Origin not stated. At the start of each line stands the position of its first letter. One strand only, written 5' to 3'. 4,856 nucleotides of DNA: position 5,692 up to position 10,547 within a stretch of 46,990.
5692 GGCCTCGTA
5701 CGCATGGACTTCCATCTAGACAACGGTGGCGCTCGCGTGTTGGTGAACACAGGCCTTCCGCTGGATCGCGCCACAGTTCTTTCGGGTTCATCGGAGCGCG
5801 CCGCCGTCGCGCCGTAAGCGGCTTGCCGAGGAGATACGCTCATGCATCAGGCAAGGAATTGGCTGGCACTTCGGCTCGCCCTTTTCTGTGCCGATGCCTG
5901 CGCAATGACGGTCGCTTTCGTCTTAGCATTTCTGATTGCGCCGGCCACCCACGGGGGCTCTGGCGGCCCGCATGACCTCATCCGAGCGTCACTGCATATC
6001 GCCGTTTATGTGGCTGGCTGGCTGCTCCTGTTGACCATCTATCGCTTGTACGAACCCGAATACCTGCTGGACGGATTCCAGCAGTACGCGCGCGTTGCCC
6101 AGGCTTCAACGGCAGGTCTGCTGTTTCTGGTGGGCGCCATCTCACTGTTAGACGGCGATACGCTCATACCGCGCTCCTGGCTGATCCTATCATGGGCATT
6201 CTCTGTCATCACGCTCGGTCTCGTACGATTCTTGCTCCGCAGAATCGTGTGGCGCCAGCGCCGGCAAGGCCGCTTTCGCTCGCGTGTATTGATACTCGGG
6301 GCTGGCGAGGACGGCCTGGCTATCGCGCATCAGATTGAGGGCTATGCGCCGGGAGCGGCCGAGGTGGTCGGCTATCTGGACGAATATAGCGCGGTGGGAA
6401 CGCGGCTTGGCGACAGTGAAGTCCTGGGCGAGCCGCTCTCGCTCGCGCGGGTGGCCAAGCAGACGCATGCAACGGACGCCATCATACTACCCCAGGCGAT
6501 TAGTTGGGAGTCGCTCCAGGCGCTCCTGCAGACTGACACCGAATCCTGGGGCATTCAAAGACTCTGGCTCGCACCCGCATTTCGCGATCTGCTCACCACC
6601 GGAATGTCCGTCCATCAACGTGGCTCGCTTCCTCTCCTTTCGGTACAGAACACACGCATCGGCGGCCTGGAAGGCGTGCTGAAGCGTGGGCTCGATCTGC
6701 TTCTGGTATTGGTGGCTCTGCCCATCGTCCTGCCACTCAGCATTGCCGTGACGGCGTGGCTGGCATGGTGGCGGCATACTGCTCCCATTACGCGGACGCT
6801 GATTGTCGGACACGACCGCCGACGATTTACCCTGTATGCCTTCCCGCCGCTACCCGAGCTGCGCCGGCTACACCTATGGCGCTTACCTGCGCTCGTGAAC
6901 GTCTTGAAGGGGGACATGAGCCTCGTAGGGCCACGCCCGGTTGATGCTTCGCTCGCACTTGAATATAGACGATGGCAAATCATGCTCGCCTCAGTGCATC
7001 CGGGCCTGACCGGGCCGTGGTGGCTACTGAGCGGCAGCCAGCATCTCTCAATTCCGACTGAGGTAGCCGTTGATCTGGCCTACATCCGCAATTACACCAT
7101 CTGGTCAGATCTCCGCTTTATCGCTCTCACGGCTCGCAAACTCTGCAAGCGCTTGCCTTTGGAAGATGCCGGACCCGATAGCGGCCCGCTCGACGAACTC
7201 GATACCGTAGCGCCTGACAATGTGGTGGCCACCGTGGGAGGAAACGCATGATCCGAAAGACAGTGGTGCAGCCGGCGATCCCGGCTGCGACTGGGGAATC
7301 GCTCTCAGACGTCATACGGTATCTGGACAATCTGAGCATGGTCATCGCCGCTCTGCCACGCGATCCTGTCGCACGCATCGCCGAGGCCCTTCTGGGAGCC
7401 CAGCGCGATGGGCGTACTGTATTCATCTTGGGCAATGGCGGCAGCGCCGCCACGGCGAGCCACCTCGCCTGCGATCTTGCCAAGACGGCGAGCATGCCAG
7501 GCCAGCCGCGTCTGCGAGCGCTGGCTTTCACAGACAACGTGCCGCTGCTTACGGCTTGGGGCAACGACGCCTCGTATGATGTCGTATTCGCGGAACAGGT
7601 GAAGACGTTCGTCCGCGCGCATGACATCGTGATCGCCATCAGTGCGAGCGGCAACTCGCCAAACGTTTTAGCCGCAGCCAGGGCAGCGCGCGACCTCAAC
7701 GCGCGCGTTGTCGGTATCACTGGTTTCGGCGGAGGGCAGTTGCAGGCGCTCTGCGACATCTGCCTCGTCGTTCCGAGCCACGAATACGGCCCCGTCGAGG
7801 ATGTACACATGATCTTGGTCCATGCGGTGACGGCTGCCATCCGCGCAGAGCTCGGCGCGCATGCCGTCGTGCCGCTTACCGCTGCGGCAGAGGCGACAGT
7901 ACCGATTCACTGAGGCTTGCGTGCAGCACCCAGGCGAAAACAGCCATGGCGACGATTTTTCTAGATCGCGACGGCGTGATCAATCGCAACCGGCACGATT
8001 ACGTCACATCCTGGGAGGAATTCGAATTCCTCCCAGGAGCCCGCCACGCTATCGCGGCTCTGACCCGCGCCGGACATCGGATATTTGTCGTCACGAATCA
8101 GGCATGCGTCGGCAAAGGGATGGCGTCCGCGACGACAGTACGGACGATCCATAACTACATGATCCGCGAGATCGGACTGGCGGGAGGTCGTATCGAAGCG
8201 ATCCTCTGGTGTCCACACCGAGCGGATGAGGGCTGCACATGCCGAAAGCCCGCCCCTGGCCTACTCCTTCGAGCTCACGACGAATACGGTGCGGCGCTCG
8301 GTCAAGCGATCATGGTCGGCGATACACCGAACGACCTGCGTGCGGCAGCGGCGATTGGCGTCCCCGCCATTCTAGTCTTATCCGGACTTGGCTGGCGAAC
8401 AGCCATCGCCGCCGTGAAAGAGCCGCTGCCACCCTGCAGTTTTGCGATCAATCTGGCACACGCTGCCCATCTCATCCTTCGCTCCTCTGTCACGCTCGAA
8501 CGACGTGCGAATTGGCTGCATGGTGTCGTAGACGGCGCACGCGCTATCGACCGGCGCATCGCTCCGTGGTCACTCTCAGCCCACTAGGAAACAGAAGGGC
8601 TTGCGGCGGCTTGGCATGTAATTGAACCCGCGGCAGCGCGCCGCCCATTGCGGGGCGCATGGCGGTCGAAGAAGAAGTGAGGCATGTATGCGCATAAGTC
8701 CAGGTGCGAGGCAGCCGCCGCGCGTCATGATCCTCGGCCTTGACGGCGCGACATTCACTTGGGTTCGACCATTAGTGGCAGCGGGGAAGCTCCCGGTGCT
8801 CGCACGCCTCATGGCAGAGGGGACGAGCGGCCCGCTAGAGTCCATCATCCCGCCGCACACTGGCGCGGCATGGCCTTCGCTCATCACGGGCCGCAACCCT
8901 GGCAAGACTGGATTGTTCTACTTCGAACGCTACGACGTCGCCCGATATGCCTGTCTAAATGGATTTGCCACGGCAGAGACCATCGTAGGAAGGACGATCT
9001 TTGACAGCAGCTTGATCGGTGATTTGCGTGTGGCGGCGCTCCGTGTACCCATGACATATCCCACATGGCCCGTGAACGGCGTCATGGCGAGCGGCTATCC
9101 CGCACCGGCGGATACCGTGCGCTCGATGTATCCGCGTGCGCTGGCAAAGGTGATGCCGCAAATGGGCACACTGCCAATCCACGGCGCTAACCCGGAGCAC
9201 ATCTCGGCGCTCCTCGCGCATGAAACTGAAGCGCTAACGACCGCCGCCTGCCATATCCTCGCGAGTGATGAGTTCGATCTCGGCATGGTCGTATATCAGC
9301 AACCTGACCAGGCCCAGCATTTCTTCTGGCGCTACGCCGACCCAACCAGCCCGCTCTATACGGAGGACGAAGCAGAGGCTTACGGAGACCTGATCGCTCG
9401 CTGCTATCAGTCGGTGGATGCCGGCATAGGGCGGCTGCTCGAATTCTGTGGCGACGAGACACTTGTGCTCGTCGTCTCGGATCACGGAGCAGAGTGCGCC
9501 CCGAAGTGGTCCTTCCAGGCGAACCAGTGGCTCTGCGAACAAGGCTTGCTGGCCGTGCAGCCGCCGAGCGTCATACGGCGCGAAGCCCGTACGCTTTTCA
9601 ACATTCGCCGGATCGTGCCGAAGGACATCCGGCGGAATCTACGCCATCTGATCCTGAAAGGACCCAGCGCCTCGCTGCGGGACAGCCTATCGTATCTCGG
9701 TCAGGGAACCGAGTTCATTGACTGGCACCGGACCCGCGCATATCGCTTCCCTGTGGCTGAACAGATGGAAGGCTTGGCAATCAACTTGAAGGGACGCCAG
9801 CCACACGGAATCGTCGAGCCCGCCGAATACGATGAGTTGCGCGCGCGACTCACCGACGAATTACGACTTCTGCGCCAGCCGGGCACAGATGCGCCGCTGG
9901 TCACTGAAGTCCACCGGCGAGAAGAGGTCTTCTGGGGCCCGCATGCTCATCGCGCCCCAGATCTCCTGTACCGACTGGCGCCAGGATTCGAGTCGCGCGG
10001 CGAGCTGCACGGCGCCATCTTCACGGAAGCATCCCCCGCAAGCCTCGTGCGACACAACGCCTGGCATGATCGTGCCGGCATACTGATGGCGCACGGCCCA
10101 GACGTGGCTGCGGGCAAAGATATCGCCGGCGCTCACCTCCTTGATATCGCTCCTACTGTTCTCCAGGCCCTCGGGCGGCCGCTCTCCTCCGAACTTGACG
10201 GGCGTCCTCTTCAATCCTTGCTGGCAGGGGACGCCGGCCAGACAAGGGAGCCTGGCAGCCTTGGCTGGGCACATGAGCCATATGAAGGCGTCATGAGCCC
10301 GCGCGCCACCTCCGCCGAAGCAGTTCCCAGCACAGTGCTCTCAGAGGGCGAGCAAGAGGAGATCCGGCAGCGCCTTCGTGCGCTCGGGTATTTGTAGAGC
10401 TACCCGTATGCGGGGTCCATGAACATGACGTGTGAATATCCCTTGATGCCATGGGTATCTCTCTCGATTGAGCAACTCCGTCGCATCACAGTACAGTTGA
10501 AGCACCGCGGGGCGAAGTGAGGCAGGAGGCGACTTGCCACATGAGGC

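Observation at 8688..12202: Tandem pair of cytoplasmic NPP-like alkaline-phosphatase-superfamily proteins inside the glycan operon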

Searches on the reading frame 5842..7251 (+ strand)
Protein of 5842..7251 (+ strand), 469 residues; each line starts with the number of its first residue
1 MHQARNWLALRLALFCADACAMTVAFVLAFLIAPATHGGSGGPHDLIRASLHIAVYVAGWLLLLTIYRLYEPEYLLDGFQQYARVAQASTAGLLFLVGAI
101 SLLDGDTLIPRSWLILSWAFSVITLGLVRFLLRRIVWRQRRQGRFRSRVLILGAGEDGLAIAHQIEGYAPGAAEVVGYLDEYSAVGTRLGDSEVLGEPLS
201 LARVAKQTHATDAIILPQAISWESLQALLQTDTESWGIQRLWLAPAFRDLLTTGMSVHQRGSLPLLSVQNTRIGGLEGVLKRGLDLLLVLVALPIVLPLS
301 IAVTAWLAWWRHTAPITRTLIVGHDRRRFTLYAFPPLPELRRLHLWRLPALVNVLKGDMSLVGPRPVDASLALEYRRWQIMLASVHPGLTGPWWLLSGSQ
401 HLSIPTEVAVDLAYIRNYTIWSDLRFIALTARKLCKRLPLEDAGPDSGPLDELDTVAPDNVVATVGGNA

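Call 7: search_protein_families(library=pfam, proteins=[window:5842-7251:+], max_evalue=0.001)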
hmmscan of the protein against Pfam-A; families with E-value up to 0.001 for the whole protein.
window:5842-7251:+ (469 aa): 2 families
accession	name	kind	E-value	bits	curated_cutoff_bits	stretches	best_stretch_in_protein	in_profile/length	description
PF02397.22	Bac_transf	-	8.8e-27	94.2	27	1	340-435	83-178/179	Bacterial sugar transferase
PF13727.12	CoA_binding_3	-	1.8e-09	38.3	25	1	78-210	14-142/175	CoA-binding domain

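Call 58: search_protein_families(library=ncbifam, proteins=[window:5842-7251:+], max_evalue=0.0001)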
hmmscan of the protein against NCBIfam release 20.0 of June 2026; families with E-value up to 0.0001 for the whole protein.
window:5842-7251:+ (469 aa): 10 families
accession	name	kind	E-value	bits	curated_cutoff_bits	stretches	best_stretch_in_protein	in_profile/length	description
TIGR03025.1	EPS_sugtrans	subfamily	1.6e-62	212.2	295.55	2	20-334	5-311/445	exopolysaccharide biosynthesis polyprenyl glycosylphosphotransferase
TIGR03023.1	WcaJ_sugtrans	equivalog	1.1e-46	160.1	410.75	2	17-304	2-286/453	undecaprenyl-phosphate glucose phosphotransferase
TIGR03022.1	WbaP_sugtrans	subfamily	1.3e-45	156.5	403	2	14-334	1-312/456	undecaprenyl-phosphate galactose phosphotransferase WbaP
NF041877.1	EPS_EpsZ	equivalog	3.7e-20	72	800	1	341-430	360-448/459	exopolysaccharide biosynthesis polyisoprenyl-phosphate hexose-1-phosphate transferase EpsZ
NF007518.0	PRK10124.1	equivalog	6.5e-19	68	684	2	340-431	356-454/464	undecaprenyl-phosphate glucose phosphotransferase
NF011751.0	PRK15204.1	equivalog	1.7e-18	66.5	907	1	341-437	377-472/476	undecaprenyl-phosphate galactose phosphotransferase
NF052601.1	undeca_RfbP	equivalog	9.4e-17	61.1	330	1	340-430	142-231/244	undecaprenyl-phosphate galactose phosphotransferase family protein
TIGR03013.1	EpsB_2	subfamily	2.1e-14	53.5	393.35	2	340-424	337-426/443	TIGR03013 family XrtA/PEP-CTERM system glycosyltransferase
NF050817.1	PolSacchBiosHfsE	equivalog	1.9e-11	43.4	750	1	341-431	356-456/467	polysaccharide biosynthesis protein HfsE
NF045514.1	glycotran_HepC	equivalog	7.8e-07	28.6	140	1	278-367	114-212/220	heterocyst development glycosyltransferase HepC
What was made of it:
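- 4750..8587 (+): Upstream operon genes: HddA-like GHMP kinase (4750-5817), priming phosphoglycosyl transferase (5842-7251), GmhA-like SIS (7248-7913), GmhB-like HAD (7946-8587). Pfam and NCBIfam (calls 7, 58).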

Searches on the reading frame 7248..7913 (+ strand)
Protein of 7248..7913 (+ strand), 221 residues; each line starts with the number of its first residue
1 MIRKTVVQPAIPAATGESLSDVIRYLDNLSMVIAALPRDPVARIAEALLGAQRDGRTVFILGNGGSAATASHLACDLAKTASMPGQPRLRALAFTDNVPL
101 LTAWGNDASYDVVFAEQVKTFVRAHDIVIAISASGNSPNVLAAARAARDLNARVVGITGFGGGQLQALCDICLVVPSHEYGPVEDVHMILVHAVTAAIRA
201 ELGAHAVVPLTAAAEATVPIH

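Call 7: search_protein_families(library=pfam, proteins=[window:7248-7913:+], max_evalue=0.001)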
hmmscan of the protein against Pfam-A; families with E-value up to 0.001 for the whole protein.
window:7248-7913:+ (221 aa): 2 families
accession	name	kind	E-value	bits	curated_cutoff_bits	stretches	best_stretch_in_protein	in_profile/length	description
PF13580.11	SIS_2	-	1.7e-19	70.6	27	1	33-159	10-138/138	SIS domain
PF01380.27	SIS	-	2.2e-11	44.1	25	1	114-178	43-107/131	SIS domain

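Call 58: search_protein_families(library=ncbifam, proteins=[window:7248-7913:+], max_evalue=0.0001)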
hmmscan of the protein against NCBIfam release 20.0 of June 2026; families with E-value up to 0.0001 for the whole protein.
window:7248-7913:+ (221 aa): 15 families
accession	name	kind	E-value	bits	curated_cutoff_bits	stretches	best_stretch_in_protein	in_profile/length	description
NF010546.0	PRK13936.1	equivalog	1.9e-33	115.9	276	1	39-202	27-192/197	phosphoheptose isomerase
NF010547.0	PRK13938.1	equivalog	1.1e-32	113.3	320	1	43-200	33-189/196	D-sedoheptulose 7-phosphate isomerase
TIGR00441.1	gmhA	equivalog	1.7e-31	109.4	209.45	1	53-198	9-153/154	D-sedoheptulose 7-phosphate isomerase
NF008138.0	PRK10886.1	equivalog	3.8e-25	88.7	352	1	35-205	22-193/196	DnaA initiator-associating protein DiaA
NF001628.0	PRK00414.1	equivalog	7.2e-24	84.5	265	1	45-202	34-190/192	D-sedoheptulose 7-phosphate isomerase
TIGR03127.2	RuMP_HxlB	equivalog_domain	1.2e-09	38.3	160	1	113-179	61-127/178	6-phospho-3-hexuloisomerase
NF041755.1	RuMP_HxlAB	equivalog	1.5e-08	34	500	1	110-181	273-346/391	bifunctional 3-hexulose-6-phosphate synthase/6-phospho-3-hexuloisomerase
NF003915.0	PRK05441.1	subfamily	1.1e-07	31.2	168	1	119-174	126-181/300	N-acetylmuramic acid 6-phosphate etherase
NF009222.0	PRK12570.1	subfamily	3.4e-06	26.1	255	1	41-173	55-187/307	N-acetylmuramic acid 6-phosphate etherase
NF040776.2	AlsR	equivalog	4.6e-06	25.8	400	1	120-179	172-231/279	transcriptional repressor AlsR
TIGR00274.1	TIGR00274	equivalog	5.9e-06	25.5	302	1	120-171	122-173/291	N-acetylmuramic acid 6-phosphate etherase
NF002805.0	PRK02947.1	subfamily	7.5e-06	25.3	135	1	27-159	9-142/247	sugar isomerase domain-containing protein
NF006426.0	PRK08674.1-6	subfamily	1.3e-05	24.2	295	1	119-167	85-131/354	bifunctional phosphoglucose/phosphomannose isomerase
NF008590.0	PRK11557.1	equivalog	2.9e-05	23.6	355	0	122-175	177-230/282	MurR/RpiR family transcriptional regulator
NF008458.0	PRK11337.1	equivalog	3.5e-05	22.9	378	1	122-179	186-243/293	MurR/RpiR family transcriptional regulator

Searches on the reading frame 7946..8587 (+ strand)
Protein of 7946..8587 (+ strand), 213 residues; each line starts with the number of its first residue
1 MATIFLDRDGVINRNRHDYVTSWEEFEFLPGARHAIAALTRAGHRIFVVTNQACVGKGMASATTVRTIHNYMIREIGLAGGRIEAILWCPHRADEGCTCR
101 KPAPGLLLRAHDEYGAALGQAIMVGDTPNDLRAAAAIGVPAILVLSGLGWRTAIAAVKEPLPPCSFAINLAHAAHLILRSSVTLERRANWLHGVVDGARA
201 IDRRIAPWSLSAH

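Call 7: search_protein_families(library=pfam, proteins=[window:7946-8587:+], max_evalue=0.001)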
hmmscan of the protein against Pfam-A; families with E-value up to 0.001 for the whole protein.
window:7946-8587:+ (213 aa): 4 families
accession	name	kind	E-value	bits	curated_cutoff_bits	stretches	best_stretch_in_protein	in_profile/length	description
PF13242.12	Hydrolase_like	-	1.2e-12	47.9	22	1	99-156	2-60/75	HAD-hyrolase-like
PF00702.32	Hydrolase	-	4.8e-11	43.8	26.4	1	11-138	82-191/191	haloacid dehalogenase-like hydrolase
PF13419.12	HAD_2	-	4.2e-10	40.5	23.8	1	98-144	132-178/178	Haloacid dehalogenase-like hydrolase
PF13344.12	Hydrolase_6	-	0.00032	21.1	27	1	4-54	1-41/101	Haloacid dehalogenase-like hydrolase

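Call 58: search_protein_families(library=ncbifam, proteins=[window:7946-8587:+], max_evalue=0.0001)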
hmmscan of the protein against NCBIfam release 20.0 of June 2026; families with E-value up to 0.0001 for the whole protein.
window:7946-8587:+ (213 aa): 14 families
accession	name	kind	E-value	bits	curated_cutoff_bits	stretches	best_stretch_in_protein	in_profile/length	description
NF006506.0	PRK08942.1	equivalog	7.8e-48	162.4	178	1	2-155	4-158/182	D-glycero-beta-D-manno-heptose 1,7-bisphosphate 7-phosphatase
TIGR01656.1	Histidinol-ppas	subfamily_domain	7.2e-39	133.1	84.15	1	3-144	2-146/149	histidinol-phosphate phosphatase domain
TIGR00213.1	GmhB_yaeD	subfamily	2.6e-28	98.9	149.6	1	3-141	3-146/176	D-glycero-beta-D-manno-heptose 1,7-bisphosphate 7-phosphatase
TIGR01662.1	HAD-SF-IIIA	subfamily_domain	1.3e-27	96.6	44.6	1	3-145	2-139/141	HAD-IIIA family hydrolase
NF050049.1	HBPPhtaseGmhB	domain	2.7e-26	92.4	250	1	3-144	5-143/171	D-glycero-alpha-D-manno-heptose-1,7-bisphosphate 7-phosphatase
NF005264.0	PRK06769.1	equivalog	1.5e-24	86.8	217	1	3-153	6-145/175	HAD-IIIA family hydrolase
NF003937.0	PRK05446.1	equivalog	3.8e-19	68.9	443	1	3-153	5-158/355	bifunctional histidinol-phosphatase/imidazoleglycerol-phosphate dehydratase HisB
TIGR01261.1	hisB_Nterm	equivalog_domain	2e-16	59.9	140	1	3-144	3-146/161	histidinol-phosphatase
TIGR01449.2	PGP_bact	equivalog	3e-09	36.8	180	1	99-155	139-195/213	phosphoglycolate phosphatase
NF009695.0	PRK13222.1-2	equivalog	4.9e-07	29.5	225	1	99-155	148-204/226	phosphoglycolate phosphatase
TIGR01454.1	AHBA_synth_RP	hypoth_equivalog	1.4e-06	28.2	246.65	1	98-147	128-177/205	AHBA synthesis associated protein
TIGR01460.1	HAD-SF-IIA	subfamily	2.1e-06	27.7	100.15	0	101-147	197-246/246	HAD-IIA family hydrolase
TIGR01668.1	YqeG_hyp_ppase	hypoth_equivalog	4.3e-05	23.1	89.1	0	18-62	34-76/170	YqeG family HAD IIIA-type phosphatase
TIGR01509.1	HAD-SF-IA-v3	subfamily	5.3e-05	23.4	29.4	0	99-144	109-154/154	HAD-IA family hydrolase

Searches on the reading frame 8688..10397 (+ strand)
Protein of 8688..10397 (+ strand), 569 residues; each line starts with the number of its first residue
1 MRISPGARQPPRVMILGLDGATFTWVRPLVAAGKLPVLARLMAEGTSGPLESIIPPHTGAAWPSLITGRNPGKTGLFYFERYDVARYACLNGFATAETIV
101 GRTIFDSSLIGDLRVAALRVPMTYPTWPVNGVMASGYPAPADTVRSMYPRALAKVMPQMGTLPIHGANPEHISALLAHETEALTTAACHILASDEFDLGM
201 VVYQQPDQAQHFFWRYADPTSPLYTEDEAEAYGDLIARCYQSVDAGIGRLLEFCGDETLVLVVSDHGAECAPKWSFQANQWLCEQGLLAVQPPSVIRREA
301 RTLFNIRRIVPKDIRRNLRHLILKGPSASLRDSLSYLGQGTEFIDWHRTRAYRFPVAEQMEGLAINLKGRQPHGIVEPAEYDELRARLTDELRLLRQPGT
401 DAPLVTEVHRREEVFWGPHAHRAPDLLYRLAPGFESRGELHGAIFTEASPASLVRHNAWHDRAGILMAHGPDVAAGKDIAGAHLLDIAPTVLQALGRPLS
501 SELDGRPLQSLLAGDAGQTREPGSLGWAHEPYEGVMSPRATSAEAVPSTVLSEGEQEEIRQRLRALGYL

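Call 5: search_protein_families(library=pfam, proteins=[window:8688-10397:+], max_evalue=0.01)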
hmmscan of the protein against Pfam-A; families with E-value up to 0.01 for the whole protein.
window:8688-10397:+ (569 aa): 1 family
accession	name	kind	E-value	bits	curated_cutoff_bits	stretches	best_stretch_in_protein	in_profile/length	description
PF01663.27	Phosphodiest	-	4.4e-32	112.4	23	1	13-443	1-330/342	Type I phosphodiesterase / nucleotide pyrophosphatase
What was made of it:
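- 8688..10397 (+): Paralog A, 569 aa, long-clade NPP-fold protein. PF01663 E 4.4e-32 (call 5).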

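Call 6: search_protein_families(library=ncbifam, proteins=[window:8688-10397:+], max_evalue=0.01)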
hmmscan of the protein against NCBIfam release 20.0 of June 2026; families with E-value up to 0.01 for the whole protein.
window:8688-10397:+ (569 aa): 1 family
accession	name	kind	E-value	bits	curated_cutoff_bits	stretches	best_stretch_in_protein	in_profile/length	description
TIGR02335.1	hydr_PhnA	equivalog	0.00022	20.5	407.55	1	13-81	15-86/408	phosphonoacetate hydrolase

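Call 80: predict_structure(alignment_id=A5)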
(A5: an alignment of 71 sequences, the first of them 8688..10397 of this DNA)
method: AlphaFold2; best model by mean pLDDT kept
length: 569 residues; sequences in the alignment: 71
mean_pLDDT: 89.3   pTM: 0.90
mean pLDDT of the five models: 89.3, 89.2, 88.6, 88.5, 87.6
residues with pLDDT >= 90: 410; 70-90: 110; 50-70: 17; < 50: 32
segments of 3 or more residues with pLDDT < 50: 1-4, 515-542
pLDDT, mean of each block of 10 residues (from residue 1): 61 98 98 98 97 95 98 96 93 93 90 96 96 94 87 89 81 96 98 97 97 95 97 98 99 97 97 96 98 86 81 75 73 80 95 90 98 98 99 98 98 97 97 93 94 88 97 91 97 94 90 51 37 41 65 87 80
secondary structure, 60 per line:
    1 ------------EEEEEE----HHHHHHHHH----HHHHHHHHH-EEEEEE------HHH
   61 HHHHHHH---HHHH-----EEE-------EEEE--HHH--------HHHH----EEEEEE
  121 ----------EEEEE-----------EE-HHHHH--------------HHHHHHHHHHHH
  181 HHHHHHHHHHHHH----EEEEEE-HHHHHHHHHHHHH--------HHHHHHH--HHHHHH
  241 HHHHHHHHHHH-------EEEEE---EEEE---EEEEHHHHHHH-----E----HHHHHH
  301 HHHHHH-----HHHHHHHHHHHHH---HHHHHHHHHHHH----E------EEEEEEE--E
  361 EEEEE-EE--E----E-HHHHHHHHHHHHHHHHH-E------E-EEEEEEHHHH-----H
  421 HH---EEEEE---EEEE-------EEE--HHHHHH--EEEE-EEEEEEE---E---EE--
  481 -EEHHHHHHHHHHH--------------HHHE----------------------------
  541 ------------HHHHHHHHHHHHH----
elements in order: E13-18 H23-31 H36-44 E46-51 H58-67 H71-74 E80-82 E90-93 H107-110 E115-120 E131-135 H150-154 H169-193 E198-203 H205-217 H226-232 H235-251 E259-263 E267-270 E274-277 H278-284 H295-306 H312-324 H328-339 E351-357 E360-365 H378-394 E405-410 H411-414 E426-430 E434-437 E445-447 H450-455 E458-461 E463-469 H484-494 H553-565
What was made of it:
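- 9549..9716 (+): A: Arg-rich helical insert of about 55 aa (11 R+K against 4 D+E) that the short clade lacks. Three helices with pLDDT 73-86 (call 80).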

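Call 82: fold_search(model_id=the predicted structure, library=pdb)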
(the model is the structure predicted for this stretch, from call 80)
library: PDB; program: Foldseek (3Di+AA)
matches with E <= 10: 531; with E <= 0.001: 339
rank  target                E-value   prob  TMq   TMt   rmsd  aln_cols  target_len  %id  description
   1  7mw8_B                3.4e-16  1.00  0.43  0.60   8.2       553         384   16  Crystal Structure Analysis of Xac Nucleotide Pyrophosphatase/Phosphodiesterase (released 2022-05-18)
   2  7n1s_A                8.3e-16  1.00  0.44  0.61   7.1       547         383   16  Crystal Structure Analysis of Xac Nucleotide Pyrophosphatase/Phosphodiesterase (released 2022-06-01)
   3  7n1s_B                9.9e-16  1.00  0.42  0.60   7.4       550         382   16  Crystal Structure Analysis of Xac Nucleotide Pyrophosphatase/Phosphodiesterase (released 2022-06-01)
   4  7mw8_C                1.5e-15  1.00  0.41  0.57   8.1       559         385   15  Crystal Structure Analysis of Xac Nucleotide Pyrophosphatase/Phosphodiesterase (released 2022-05-18)
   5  7mw8_D                1.6e-15  1.00  0.43  0.61   7.6       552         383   16  Crystal Structure Analysis of Xac Nucleotide Pyrophosphatase/Phosphodiesterase (released 2022-05-18)
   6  2gsn_A                2.7e-15  1.00  0.44  0.62   7.0       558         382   15  Structure of Xac Nucleotide Pyrophosphatase/Phosphodiesterase (released 2006-08-01)
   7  7mw8_F                1.1e-14  1.00  0.45  0.63   6.9       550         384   16  Crystal Structure Analysis of Xac Nucleotide Pyrophosphatase/Phosphodiesterase (released 2022-05-18)
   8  7mw8_A                1.6e-14  1.00  0.44  0.62   6.9       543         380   15  Crystal Structure Analysis of Xac Nucleotide Pyrophosphatase/Phosphodiesterase (released 2022-05-18)
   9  5veo_A                3.8e-14  1.00  0.43  0.63   8.7       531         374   13  Murine ectonucleotide pyrophosphatase / phosphodiesterase 5 (ENPP5, NPP5), inactive (T72A), in complex with AMP (released 2017-09-20)
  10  5ven_A                3.8e-14  1.00  0.43  0.60   8.8       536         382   12  Murine ectonucleotide pyrophosphatase / phosphodiesterase 5 (ENPP5, NPP5) (released 2017-09-20)
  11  4b56_B                4.8e-14  1.00  0.47  0.37   9.3       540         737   13  Structure of ectonucleotide pyrophosphatase-phosphodiesterase-1 (NPP1) (released 2012-09-19)
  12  5ven_B                4.8e-14  1.00  0.42  0.61   8.8       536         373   13  Murine ectonucleotide pyrophosphatase / phosphodiesterase 5 (ENPP5, NPP5) (released 2017-09-20)
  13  5vem_A                6.1e-14  1.00  0.44  0.62   8.4       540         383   13  Human ectonucleotide pyrophosphatase / phosphodiesterase 5 (ENPP5, NPP5) (released 2017-09-20)
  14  1ei6_D                8.3e-14  1.00  0.45  0.61   8.8       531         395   15  CRYSTAL STRUCTURE OF PHOSPHONOACETATE HYDROLASE COMPLEXED WITH PHOSPHONOFORMATE (released 2003-11-25)
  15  4b56_A                8.8e-14  1.00  0.47  0.34   9.1       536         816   13  Structure of ectonucleotide pyrophosphatase-phosphodiesterase-1 (NPP1) (released 2012-09-19)
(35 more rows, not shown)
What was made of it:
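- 8688..10397 (+): AF2 pLDDT 89.3; Foldseek best match Xac NPP, E 3e-16 (calls 80, 82).
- Checked: The AF2 model of A (pLDDT 89.3, pTM 0.90) has Xanthomonas NPP as its best PDB match (E 3e-16) (calls 80, 82).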
